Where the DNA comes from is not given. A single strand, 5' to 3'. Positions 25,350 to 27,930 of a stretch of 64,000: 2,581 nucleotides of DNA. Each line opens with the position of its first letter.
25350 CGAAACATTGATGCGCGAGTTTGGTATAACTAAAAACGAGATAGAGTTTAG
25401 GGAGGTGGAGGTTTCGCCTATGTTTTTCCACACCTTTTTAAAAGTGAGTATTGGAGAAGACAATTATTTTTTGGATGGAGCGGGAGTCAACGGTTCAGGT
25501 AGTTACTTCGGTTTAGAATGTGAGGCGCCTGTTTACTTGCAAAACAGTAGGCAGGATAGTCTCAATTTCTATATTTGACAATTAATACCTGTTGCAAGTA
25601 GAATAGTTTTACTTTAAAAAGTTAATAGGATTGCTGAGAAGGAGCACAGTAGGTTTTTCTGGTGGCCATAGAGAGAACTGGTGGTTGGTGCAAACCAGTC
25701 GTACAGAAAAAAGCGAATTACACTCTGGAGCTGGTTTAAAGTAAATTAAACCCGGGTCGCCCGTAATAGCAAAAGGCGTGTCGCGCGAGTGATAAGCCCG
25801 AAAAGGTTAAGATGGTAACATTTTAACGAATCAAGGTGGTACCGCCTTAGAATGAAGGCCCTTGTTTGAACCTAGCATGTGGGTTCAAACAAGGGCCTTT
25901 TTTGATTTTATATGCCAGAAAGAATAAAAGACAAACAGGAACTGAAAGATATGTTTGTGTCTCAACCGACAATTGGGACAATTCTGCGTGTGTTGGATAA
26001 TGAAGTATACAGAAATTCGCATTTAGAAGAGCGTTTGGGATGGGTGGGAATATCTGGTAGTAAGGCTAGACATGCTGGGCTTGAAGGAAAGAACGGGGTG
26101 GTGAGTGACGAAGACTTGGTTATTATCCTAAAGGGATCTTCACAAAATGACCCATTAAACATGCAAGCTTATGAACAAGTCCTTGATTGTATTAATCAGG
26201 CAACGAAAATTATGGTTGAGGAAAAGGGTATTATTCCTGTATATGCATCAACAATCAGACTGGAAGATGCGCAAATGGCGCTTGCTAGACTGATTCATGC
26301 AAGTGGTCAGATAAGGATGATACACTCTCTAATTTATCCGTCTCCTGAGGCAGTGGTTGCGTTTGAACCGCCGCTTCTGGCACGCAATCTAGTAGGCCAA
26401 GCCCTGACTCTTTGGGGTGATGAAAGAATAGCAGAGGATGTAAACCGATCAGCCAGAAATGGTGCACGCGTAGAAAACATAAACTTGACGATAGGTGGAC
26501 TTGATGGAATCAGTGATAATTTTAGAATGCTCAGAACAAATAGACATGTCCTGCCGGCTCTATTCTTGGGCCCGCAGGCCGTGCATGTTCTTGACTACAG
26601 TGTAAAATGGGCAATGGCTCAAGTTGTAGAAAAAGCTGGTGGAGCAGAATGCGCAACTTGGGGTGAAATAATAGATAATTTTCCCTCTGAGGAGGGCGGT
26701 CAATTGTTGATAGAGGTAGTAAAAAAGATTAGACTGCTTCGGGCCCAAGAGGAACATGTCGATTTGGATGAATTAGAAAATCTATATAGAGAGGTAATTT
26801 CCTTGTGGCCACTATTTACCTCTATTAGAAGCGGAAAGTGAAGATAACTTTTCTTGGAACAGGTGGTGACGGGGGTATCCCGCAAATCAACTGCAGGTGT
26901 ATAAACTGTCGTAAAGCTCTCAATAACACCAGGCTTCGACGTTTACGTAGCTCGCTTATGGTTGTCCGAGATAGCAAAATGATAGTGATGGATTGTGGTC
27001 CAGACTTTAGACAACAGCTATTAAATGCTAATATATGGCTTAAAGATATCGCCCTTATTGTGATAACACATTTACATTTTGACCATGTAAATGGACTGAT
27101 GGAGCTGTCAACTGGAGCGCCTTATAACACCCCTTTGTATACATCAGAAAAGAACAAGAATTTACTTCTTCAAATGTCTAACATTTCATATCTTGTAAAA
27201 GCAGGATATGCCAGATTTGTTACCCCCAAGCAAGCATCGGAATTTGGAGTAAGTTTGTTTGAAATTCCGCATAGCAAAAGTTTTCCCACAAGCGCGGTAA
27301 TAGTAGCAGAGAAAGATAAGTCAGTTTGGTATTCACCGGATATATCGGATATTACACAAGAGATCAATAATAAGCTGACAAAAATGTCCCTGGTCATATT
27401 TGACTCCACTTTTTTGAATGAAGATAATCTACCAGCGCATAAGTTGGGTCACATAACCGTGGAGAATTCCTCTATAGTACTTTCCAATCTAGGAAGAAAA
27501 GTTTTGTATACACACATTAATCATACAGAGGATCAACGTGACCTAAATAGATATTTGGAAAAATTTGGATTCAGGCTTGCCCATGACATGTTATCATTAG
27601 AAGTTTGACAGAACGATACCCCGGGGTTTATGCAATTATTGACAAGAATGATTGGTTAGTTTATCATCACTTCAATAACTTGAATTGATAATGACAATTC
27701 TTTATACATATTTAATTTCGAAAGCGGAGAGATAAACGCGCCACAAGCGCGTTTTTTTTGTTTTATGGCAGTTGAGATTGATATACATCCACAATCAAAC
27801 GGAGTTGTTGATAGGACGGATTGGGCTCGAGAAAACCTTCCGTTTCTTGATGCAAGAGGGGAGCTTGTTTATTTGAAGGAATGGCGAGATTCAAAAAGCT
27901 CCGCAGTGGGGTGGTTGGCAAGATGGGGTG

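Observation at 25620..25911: Structured leader L2, paralog of L1, with a covarying terminator hairpin upstream of the nucleotidyltransferase-MBL operon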

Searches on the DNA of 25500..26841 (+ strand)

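Call 4: search_rna_families(source=window, start=25500, end=26000, threshold=evalue, max_evalue=1, show_alignments=2)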
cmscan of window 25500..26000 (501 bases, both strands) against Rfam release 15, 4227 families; matches with E-value up to 1: 9.
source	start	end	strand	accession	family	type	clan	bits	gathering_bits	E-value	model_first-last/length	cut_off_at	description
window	25627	25866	+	RF00230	T-box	Cis-reg; leader;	-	105.4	93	2.4e-24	1-219/219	no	T-box leader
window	25820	25910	+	RF02425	SpF01_sRNA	Gene; sRNA;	-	34.8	55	0.0027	1-80/80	no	Streptococcus sRNA SpF01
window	25855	25899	-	RF00977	mir-600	Gene; miRNA;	-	27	80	0.0052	19-62/76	no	mir-600 microRNA precursor family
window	25854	25900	+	RF00977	mir-600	Gene; miRNA;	-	25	80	0.018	18-63/76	no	mir-600 microRNA precursor family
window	25850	25904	-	RF03752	MIR5292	Gene; miRNA;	-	23.1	105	0.089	1-94/94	no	MIR5292 microRNA precursor family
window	25853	25898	-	RF03249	mir-2114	Gene; miRNA;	-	19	94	0.38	16-73/84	no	mir-2114 microRNA precursor family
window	25852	25903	-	RF03822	mir-3931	Gene; miRNA;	-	17.6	49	0.77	1-77/77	no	mir-3931 microRNA precursor family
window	25775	25901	+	RF02431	SpF22_sRNA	Gene; sRNA;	-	16.8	55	0.91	1-140/140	no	Streptococcus sRNA SpF22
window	25854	25956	+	RF03159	RAGATH-7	Gene; sRNA;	-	16.3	111.8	0.28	1-208/208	no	RAGATH-7 RNA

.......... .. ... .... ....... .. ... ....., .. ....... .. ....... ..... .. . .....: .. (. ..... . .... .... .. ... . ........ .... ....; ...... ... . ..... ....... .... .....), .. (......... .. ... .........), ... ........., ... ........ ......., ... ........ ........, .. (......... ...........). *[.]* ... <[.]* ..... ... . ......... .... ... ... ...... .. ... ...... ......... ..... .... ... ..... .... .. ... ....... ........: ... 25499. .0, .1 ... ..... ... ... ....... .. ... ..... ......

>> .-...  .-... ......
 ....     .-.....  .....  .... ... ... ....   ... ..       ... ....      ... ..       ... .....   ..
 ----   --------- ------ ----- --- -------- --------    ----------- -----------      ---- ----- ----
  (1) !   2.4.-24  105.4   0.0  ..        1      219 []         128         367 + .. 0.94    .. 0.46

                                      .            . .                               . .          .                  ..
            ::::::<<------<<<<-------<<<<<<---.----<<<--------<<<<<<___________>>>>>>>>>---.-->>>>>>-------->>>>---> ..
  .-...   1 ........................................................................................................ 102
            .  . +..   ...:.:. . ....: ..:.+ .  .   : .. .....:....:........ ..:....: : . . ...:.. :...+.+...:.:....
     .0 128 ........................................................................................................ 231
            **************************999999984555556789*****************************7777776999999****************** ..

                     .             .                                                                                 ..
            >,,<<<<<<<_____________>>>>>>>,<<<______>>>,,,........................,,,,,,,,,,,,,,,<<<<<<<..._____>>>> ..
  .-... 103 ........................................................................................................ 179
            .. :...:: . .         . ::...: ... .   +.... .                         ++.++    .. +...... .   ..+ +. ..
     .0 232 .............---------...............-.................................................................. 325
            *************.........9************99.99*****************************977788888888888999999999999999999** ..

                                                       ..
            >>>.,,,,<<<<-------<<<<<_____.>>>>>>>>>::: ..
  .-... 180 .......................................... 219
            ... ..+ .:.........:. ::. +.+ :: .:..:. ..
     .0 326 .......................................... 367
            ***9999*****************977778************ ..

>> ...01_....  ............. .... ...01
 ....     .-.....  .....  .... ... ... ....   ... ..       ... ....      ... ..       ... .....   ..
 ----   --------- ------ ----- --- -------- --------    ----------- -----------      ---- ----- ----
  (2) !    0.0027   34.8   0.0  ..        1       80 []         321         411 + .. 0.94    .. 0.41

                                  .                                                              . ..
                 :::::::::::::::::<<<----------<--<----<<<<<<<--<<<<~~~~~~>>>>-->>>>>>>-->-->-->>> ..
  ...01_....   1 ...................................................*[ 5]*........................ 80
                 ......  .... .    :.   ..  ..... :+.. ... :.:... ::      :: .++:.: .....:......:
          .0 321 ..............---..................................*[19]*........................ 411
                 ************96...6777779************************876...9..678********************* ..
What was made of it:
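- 25633..25731 (+): Long Stem I. It contains a K-turn-like base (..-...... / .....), the specifier loop (AGUA ... GAA), the AG bulge AGAGA (25672-25676) and the distal loop GGUUGGUGCAA (25683-25693). Call 4 (alignment to the model).
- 25719..25721 (+): Specifier codon UAC (Tyr), in the context GAA-U-UAC-A. Call 4 (position in the specifier loop).
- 25733..25766 (+): Stem II (25733-25752) and the Stem IIA/B element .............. (25753-25766). Call 4.
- On T-box leader (Rfam RF00230), tested for L2: Call 4: AGUA ...
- Call 4: the alignment places UAC followed by A at the specifier position. UAC is followed by the conserved purine and directly precedes the closing helix, as in the model (call 4).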

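Call 23: search_rna_families(sources=[L001, L003, L004, L006], threshold=gathering)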
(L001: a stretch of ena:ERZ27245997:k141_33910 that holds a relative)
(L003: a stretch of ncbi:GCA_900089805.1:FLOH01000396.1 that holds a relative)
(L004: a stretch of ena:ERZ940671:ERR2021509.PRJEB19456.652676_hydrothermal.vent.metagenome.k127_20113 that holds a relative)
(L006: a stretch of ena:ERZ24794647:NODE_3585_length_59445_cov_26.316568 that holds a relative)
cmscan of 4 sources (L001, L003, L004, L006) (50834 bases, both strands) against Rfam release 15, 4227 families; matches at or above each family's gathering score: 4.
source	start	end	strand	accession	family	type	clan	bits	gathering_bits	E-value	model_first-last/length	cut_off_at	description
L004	8983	9055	-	RF00005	tRNA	Gene; tRNA;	CL00001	65.6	29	4.1e-12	1-71/71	no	tRNA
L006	8954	9027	-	RF00005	tRNA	Gene; tRNA;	CL00001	60.9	29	8e-11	1-71/71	no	tRNA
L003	8096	8169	-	RF00005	tRNA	Gene; tRNA;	CL00001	59.1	29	2.4e-10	1-71/71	no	tRNA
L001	5463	5534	+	RF00005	tRNA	Gene; tRNA;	CL00001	40.1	29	4.1e-05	1-71/71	no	tRNA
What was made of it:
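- Tried and rejected: Rfam at gathering threshold on relatives (call 23) found no T-box.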

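Call 28: search_rna_families(sources=[L001, L003, L004, L006, L008], threshold=evalue, max_evalue=1)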
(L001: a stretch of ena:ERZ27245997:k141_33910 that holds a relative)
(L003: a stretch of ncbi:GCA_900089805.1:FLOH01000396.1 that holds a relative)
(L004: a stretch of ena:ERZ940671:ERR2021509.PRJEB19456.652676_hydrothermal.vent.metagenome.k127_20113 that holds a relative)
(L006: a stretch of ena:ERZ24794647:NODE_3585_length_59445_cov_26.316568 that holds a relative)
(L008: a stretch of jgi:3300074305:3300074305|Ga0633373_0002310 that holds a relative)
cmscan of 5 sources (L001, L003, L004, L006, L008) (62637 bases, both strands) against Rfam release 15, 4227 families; matches with E-value up to 1: 11.
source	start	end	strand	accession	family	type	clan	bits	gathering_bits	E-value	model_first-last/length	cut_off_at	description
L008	4544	4795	+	RF00230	T-box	Cis-reg; leader;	-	92.2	93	7.7e-19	1-219/219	no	T-box leader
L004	5679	5931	+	RF00230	T-box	Cis-reg; leader;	-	90.2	93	2.5e-18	1-219/219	no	T-box leader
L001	5659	5919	+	RF00230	T-box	Cis-reg; leader;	-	89.6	93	3.5e-18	1-219/219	no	T-box leader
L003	4811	5067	+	RF00230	T-box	Cis-reg; leader;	-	86.4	93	2.4e-17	1-219/219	no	T-box leader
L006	5657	5920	+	RF00230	T-box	Cis-reg; leader;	-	80.9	93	6.2e-16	1-219/219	no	T-box leader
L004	8983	9055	-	RF00005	tRNA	Gene; tRNA;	CL00001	65.6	29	5.1e-12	1-71/71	no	tRNA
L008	7847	7919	-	RF00005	tRNA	Gene; tRNA;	CL00001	63.5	29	1.9e-11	1-71/71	no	tRNA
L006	8954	9027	-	RF00005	tRNA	Gene; tRNA;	CL00001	60.9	29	9.9e-11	1-71/71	no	tRNA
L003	8096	8169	-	RF00005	tRNA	Gene; tRNA;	CL00001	59.1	29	3e-10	1-71/71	no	tRNA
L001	5463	5534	+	RF00005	tRNA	Gene; tRNA;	CL00001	40.1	29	5.1e-05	1-71/71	no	tRNA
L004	5913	6025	+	RF01578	RUF1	Gene; sRNA;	-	30.4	70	0.082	1-264/264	no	Plasmodium RNA of unkown function RUF1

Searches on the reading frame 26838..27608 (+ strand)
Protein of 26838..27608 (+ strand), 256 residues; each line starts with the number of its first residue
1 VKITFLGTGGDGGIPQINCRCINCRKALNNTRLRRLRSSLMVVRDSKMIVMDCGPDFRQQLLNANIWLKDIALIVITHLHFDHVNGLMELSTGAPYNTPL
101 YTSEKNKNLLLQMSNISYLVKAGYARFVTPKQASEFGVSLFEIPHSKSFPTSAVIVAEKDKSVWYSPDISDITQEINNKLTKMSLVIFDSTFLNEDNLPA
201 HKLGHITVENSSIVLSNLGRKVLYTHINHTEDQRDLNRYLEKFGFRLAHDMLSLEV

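Call 8: search_protein_families(library=pfam, proteins=[window:26838-27608:+], max_evalue=0.01)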
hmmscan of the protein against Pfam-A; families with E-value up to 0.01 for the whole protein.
window:26838-27608:+ (256 aa): 4 families
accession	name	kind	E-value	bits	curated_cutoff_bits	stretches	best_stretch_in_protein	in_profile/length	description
PF12706.13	Lactamase_B_2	-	2.5e-23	83.2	27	1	49-226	3-199/200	Beta-lactamase superfamily domain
PF00753.33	Lactamase_B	-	7.1e-08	33.1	22.7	1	38-95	7-68/196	Metallo-beta-lactamase superfamily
PF09112.15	N-glycanase_N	-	0.0024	18.1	22.4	1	85-195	74-167/177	Peptide-N-glycosidase F, N terminal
PF23023.1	Anti-Pycsar_Apyc1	-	0.004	17.1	50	1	46-92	29-75/250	Anti-Pycsar protein Apyc1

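Call 12: search_protein_families(library=ncbifam, proteins=[window:26838-27608:+], max_evalue=0.01)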
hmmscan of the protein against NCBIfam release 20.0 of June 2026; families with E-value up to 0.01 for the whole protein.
window:26838-27608:+ (256 aa): 23 families
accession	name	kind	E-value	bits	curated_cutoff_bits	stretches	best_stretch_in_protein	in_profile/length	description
NF002553.0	PRK02113.1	equivalog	3.7e-25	88.8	386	1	1-108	1-105/252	MBL fold metallo-hydrolase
TIGR02108.2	PQQ_syn_pqqB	equivalog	6.9e-25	88.1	245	1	2-254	1-296/298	pyrroloquinoline quinone biosynthesis protein PqqB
NF038231.1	MBL_Geo_Pelo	equivalog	1.3e-22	80.6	360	1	2-254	1-249/250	GPMC system MBL fold metallohydrolase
TIGR03307.1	PhnP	equivalog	3.9e-21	75.6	272.25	1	1-234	1-228/249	phosphonate metabolism protein PhnP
TIGR02651.1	RNase_Z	equivalog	6.8e-18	64.7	292.95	2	34-90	15-71/302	ribonuclease Z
NF000801.0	PRK00055.1-3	equivalog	8.9e-16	57.8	252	1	34-90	17-73/307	ribonuclease Z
NF000805.0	PRK00055.2-3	equivalog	1.4e-09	37.7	416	1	37-87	22-72/307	ribonuclease Z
NF047919.1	lactonase_YtnP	equivalog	1.2e-06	28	425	1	57-91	86-120/274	YtnP family quorum-quenching lactonase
NF000800.0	PRK00055.1-1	equivalog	3.8e-06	26.1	398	1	36-90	19-76/305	ribonuclease Z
NF012229.1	bla_class_B_core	domain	7.5e-06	26.2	100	1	39-120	17-94/139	metallo-beta-lactamase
NF002558.0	PRK02126.1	subfamily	7.5e-06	25.2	315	0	46-87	27-64/345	ribonuclease Z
TIGR03675.1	arCOG00543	equivalog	8.3e-05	21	580.2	1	37-111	188-268/631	beta-CASP ribonuclease aCPSF1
NF041257.1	GntH_guanitoxin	equivalog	8.8e-05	21.5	333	1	47-94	44-91/374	guanitoxin biosynthesis MBL fold metallo-hydrolase GntH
NF033105.1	bla_subclass_B3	equivalog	0.00011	21.6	240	1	38-110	24-99/257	subclass B3 metallo-beta-lactamase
NF047979.1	lactonase_AidB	equivalog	0.00037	19.8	360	1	58-90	81-113/271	AidB family quorum-quenching N-acyl homoserine lactonase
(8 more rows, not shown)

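Call 75: search_protein_families(library=padloc, proteins=[window:26838-27608:+], max_evalue=0.01)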
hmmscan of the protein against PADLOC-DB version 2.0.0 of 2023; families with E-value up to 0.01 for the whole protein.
window:26838-27608:+ (256 aa): 2 families
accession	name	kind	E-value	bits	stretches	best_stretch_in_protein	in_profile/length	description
PDLC03854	LmuA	-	0.00097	16.3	1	46-92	26-78/345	-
PDLC03805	RTasMBL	-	0.0031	14.8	1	39-92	13-69/322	DRT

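Call 86: search_solved_structures(query=window:26838-27608:+, max_evalue=0.001)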
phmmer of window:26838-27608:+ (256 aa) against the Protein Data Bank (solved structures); distinct sequences matched with E-value up to 0.001: 14.
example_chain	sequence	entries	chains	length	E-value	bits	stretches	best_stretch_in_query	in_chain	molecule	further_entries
6b9v_A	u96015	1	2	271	1.2e-21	80.6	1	3-255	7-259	Beta-lactamase-like protein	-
4z7r_A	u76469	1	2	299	2.7e-15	59.7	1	1-255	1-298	Coenzyme PQQ synthesis protein B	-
3py5_A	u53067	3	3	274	7.6e-12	48.4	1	2-100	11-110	Beta-lactamase-like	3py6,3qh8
3md7_A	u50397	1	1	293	8.4e-12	48.3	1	2-99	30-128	Beta-lactamase-like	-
1xto_A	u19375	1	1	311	2.3e-08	37.1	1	2-97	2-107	Coenzyme PQQ synthesis protein B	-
4z5y_A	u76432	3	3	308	2.3e-08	37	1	2-97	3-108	Coenzyme PQQ synthesis protein B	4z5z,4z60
4z67_A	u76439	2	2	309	2.3e-08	37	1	2-97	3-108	Coenzyme PQQ synthesis protein B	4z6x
3jxp_A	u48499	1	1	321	2.4e-08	37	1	2-97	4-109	Coenzyme PQQ synthesis protein B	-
3g1p_A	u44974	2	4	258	2.6e-08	36.8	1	3-104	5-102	Protein phnP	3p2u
6e13_A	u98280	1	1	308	3.1e-08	36.6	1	2-97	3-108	Coenzyme PQQ synthesis protein B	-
1y44_A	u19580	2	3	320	2.3e-07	33.7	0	43-90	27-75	Ribonuclease Z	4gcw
2fk6_A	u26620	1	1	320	5.8e-06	29.2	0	43-90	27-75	RIBONUCLEASE Z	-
7t28_A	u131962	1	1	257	0.00024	23.9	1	38-91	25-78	Putative metal-dependent hydrolase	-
1zkp_A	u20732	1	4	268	0.00083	22.1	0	41-237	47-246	hypothetical protein BA1088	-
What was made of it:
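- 26838..27608 (+): MBL-fold hydrolase (PqqB/PhnP-like). Its start overlaps the upstream stop codon by 4 nt. Calls 8, 12 and 86.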

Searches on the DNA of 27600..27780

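Call 67: search_rna_families(source=window, start=27600, end=27780, threshold=evalue, max_evalue=1)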
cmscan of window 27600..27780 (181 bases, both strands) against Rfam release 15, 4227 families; matches with E-value up to 1: 8.
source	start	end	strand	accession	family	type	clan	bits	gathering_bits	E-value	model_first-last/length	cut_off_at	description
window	27622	27768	+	RF00121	MicC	Gene; sRNA;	-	23.1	90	0.15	1-123/123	no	MicC RNA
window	27651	27760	+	RF00513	Trp_leader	Cis-reg; leader;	-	22.4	41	0.013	1-100/100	no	Tryptophan operon leader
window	27637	27677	-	RF00133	SNORD33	Gene; snRNA; snoRNA; CD-box;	CL00054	19.1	44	0.4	1-85/85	no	Small nucleolar RNA Z195/SNORD33/SNORD32 family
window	27638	27764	+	RF00558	L20_leader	Cis-reg; leader;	-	18.5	58.7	0.15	1-127/127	no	Ribosomal protein L20 leader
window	27722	27771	-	RF02066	STnc320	Gene; sRNA;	-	17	50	0.52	1-55/55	no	Salmonella enterica sRNA STnc320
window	27713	27757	+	RF01394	isrK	Gene; sRNA;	-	15.2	50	0.27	1-77/77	no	isrK Hfq binding RNA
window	27670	27760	+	RF00512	Leu_leader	Cis-reg; leader;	-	14.6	50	0.95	1-148/148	no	Leucine operon leader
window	27730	27780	-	RF02377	SurA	Gene; sRNA;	-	10.3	100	0.94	221-279/279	5'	SurA sRNA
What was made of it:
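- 27639..27762 (+): Second leader-like module ('L3'): promoter-like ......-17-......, a 14-codon mini-ORF (27691-27735, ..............), and a terminator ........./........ plus U8 that ends 2 nt before the next ATG. There is no Rfam family match (call 67).
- Tried and rejected: Only sub-threshold terminator-like hits appeared (Trp_leader 22 bits against 41, call 67).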
